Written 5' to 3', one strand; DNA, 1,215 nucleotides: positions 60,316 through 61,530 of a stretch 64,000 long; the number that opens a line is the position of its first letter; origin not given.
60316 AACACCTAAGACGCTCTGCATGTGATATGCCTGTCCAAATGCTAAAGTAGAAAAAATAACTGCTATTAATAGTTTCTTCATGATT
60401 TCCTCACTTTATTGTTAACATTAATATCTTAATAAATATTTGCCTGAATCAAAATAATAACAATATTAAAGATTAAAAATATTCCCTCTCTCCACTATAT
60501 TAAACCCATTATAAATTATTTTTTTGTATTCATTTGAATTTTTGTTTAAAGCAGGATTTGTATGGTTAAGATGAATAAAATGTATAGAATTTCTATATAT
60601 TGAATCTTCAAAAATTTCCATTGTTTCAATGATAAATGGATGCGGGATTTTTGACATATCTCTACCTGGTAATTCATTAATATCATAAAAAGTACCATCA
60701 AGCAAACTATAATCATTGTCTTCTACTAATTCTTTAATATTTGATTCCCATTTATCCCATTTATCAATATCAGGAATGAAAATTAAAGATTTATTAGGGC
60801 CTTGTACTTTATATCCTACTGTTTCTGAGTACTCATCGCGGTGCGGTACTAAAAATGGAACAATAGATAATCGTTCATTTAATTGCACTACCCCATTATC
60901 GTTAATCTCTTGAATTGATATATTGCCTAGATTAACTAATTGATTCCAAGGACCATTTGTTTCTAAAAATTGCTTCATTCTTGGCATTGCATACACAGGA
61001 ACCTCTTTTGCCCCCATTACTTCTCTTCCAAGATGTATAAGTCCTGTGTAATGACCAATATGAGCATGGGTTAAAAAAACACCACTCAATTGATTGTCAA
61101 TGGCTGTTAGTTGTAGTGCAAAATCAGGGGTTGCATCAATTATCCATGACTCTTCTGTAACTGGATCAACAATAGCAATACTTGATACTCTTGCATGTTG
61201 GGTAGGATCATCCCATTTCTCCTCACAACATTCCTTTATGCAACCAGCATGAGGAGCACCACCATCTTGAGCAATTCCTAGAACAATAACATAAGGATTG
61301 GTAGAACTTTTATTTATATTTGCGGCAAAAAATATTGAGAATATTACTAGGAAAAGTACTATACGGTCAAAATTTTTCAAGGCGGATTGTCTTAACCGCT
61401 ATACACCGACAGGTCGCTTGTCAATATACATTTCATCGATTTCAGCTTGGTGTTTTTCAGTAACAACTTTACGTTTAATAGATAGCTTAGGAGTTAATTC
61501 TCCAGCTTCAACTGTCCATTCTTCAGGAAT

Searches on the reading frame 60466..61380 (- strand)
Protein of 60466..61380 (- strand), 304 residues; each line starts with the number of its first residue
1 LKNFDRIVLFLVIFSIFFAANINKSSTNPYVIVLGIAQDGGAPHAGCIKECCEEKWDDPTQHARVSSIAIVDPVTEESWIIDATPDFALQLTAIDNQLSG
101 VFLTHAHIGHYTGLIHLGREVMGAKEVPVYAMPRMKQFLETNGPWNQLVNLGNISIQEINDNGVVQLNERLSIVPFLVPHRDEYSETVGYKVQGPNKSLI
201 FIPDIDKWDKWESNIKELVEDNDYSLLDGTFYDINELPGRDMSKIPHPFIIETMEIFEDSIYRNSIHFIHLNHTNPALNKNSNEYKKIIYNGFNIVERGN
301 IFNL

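Call 36: search_protein_families(library=pfam, proteins=[window:60466-61380:-], max_evalue=0.00001)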
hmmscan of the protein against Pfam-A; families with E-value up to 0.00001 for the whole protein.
window:60466-61380:- (304 aa): 1 family
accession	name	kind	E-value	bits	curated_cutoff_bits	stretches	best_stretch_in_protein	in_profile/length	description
PF12706.13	Lactamase_B_2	-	4.3e-22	79.1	27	1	80-259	4-189/200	Beta-lactamase superfamily domain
